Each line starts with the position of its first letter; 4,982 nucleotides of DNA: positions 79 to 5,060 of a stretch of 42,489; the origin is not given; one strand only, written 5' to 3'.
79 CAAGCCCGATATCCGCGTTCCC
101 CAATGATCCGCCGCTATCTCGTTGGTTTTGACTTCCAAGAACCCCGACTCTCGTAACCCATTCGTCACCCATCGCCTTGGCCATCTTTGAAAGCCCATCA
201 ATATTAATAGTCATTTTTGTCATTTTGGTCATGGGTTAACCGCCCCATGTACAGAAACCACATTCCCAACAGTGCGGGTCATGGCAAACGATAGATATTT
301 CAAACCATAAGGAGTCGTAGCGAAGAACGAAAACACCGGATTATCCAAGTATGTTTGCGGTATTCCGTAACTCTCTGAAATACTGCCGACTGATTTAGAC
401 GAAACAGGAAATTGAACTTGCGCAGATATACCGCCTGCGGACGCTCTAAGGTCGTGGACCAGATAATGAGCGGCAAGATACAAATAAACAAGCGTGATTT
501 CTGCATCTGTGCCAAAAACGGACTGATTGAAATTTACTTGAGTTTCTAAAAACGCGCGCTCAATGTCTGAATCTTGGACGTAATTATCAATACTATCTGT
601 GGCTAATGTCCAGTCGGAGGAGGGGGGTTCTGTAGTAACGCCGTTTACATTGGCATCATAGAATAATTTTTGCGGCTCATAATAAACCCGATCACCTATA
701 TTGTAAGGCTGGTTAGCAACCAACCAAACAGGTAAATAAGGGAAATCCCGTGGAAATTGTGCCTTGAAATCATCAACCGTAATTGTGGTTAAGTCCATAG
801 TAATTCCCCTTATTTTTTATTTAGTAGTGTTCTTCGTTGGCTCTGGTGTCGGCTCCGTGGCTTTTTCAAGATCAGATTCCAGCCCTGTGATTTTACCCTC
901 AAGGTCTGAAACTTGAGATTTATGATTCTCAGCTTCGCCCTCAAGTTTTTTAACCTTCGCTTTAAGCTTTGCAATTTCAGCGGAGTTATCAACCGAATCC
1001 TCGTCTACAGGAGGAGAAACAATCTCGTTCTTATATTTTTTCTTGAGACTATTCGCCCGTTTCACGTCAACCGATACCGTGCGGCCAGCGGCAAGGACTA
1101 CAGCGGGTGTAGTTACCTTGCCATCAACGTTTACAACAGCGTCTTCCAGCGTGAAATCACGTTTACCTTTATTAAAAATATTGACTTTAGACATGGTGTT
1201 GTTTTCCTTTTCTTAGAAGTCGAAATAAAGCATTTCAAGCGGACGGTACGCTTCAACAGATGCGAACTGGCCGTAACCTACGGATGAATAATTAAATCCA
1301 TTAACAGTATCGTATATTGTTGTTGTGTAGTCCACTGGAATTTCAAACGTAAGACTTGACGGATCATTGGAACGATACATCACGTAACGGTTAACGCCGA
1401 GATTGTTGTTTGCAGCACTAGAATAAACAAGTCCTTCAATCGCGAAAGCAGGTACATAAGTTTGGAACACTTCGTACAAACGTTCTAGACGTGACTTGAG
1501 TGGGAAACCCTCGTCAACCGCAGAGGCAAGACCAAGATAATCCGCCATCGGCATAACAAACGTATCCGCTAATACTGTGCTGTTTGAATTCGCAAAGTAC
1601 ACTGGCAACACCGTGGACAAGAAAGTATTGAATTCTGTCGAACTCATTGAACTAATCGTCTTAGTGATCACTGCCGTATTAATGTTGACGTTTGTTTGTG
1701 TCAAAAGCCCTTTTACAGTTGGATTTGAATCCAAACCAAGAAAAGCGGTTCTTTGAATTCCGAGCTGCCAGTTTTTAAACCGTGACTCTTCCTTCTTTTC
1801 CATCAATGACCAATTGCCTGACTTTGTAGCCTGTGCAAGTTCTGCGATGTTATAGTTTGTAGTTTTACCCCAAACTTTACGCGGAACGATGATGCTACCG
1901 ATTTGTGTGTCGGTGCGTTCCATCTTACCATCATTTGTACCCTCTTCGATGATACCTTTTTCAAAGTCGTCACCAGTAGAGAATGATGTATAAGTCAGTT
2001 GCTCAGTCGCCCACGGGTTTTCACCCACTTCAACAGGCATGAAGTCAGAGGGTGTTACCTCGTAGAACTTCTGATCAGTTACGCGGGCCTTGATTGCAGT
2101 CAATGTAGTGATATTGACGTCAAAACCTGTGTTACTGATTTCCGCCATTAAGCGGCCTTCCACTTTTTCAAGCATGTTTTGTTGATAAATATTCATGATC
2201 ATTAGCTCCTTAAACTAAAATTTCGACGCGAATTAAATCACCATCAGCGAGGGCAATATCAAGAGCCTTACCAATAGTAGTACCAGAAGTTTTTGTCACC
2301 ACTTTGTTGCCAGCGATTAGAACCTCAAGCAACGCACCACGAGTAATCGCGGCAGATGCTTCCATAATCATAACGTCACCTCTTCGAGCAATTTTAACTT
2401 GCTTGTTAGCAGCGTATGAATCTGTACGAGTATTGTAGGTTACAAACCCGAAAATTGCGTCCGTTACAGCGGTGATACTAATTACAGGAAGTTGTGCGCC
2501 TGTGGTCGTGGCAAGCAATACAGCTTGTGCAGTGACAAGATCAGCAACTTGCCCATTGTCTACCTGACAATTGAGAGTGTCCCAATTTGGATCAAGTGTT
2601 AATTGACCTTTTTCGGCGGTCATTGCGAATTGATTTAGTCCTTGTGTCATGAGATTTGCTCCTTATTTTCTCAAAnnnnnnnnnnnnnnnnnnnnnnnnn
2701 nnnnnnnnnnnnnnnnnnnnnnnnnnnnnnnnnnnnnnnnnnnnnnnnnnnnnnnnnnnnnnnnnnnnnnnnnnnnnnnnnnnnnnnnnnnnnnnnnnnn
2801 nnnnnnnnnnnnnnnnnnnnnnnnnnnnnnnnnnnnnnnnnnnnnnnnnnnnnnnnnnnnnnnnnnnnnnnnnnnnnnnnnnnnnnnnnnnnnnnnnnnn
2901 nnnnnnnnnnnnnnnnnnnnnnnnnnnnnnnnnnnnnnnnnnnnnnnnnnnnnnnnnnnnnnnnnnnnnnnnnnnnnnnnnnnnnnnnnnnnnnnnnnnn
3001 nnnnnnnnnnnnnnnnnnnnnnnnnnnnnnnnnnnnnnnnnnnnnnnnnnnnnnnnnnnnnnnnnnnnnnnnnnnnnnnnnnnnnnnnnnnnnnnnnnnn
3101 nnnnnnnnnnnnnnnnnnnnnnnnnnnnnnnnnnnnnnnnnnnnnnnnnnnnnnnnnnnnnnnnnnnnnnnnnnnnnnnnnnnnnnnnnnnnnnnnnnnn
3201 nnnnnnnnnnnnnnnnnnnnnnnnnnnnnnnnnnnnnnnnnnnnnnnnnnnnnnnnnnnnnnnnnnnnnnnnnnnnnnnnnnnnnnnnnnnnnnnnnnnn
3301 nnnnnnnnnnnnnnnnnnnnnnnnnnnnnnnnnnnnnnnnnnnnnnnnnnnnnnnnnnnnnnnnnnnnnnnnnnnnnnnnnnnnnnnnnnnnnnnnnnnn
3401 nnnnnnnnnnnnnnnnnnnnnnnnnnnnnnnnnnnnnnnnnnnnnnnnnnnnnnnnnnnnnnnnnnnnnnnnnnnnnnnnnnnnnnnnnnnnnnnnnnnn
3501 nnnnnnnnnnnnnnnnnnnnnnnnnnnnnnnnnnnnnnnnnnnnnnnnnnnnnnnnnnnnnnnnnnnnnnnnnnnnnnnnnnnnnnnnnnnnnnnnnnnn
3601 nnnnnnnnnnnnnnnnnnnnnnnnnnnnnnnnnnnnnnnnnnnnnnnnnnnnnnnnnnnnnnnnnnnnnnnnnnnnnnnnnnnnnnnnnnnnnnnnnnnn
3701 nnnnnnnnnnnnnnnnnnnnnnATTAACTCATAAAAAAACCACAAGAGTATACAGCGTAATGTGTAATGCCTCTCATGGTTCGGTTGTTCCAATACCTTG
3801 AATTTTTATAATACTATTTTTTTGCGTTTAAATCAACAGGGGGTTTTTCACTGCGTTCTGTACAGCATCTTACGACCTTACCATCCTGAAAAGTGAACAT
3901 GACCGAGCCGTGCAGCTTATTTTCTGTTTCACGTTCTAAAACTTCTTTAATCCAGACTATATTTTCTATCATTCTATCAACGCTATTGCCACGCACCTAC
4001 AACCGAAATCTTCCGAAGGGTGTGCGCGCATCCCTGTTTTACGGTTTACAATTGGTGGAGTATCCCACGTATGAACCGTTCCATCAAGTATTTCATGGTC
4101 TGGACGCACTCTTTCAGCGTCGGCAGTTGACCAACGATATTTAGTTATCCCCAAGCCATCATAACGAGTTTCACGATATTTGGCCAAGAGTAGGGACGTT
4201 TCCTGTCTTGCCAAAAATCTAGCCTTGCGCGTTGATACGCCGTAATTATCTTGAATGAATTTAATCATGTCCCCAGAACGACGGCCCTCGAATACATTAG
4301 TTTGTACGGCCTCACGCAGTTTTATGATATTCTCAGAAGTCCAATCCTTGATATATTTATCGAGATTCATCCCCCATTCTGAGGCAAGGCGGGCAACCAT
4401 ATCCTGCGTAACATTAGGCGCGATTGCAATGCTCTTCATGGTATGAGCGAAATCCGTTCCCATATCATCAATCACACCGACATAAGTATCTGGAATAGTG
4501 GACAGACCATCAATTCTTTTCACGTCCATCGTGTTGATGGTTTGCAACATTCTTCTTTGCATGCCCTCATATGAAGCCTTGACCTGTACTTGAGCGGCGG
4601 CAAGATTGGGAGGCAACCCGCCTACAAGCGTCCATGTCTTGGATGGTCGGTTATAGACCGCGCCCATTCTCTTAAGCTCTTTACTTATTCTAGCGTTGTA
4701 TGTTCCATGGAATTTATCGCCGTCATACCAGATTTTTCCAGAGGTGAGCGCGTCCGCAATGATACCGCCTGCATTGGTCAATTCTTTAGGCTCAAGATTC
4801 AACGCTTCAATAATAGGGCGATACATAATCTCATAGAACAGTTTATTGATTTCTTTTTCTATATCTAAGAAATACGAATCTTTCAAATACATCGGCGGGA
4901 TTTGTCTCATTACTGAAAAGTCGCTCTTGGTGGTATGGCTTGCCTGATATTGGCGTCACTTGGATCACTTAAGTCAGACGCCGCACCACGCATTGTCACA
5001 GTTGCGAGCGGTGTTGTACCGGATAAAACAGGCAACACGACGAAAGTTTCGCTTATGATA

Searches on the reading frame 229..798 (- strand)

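Call 76: search_protein_families(library=phrogs, proteins=[window:229-798:-], max_evalue=0.001)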
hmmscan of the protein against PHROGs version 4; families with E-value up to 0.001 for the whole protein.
window:229-798:- (189 aa): 1 family
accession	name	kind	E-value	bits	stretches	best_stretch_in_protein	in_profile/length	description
phrog_302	-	head and packaging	9.3e-12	45.7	1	74-180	29-129/155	virion structural protein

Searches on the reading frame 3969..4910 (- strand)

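Call 76: search_protein_families(library=phrogs, proteins=[window:3969-4910:-], max_evalue=0.001)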
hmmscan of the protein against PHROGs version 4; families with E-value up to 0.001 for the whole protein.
window:3969-4910:- (313 aa): 12 families
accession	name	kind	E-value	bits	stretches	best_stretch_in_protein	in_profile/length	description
phrog_324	-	head and packaging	3.1e-31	110.1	1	179-312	187-318/624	head morphogenesis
phrog_4529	-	head and packaging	4.1e-23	83.4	1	198-308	169-284/533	minor head protein and DNA pilot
phrog_15127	-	head and packaging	3.2e-18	66.6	1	180-304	115-244/602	head protein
phrog_595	-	head and packaging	6.6e-18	66.3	1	153-312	152-298/513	head maturation protease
phrog_6577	-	unknown function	2e-12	47.3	1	135-312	61-230/1066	-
phrog_115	-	head and packaging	5.7e-08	33.4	1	197-313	209-319/665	minor head protein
phrog_2468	-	head and packaging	8.5e-07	29.7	1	158-307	113-268/303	head morphogenesis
phrog_3517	-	head and packaging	9.4e-06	26.1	0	259-309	271-326/371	head morphogenesis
phrog_19443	-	head and packaging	5.8e-05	22.8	1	198-312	172-285/579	minor head protein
phrog_4728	-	head and packaging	7.5e-05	22.7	1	178-311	169-299/591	head morphogenesis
phrog_2841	-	head and packaging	0.00033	20.8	1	197-267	198-268/525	minor head protein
phrog_2662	-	head and packaging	0.00037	20.2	1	189-307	582-704/717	portal protein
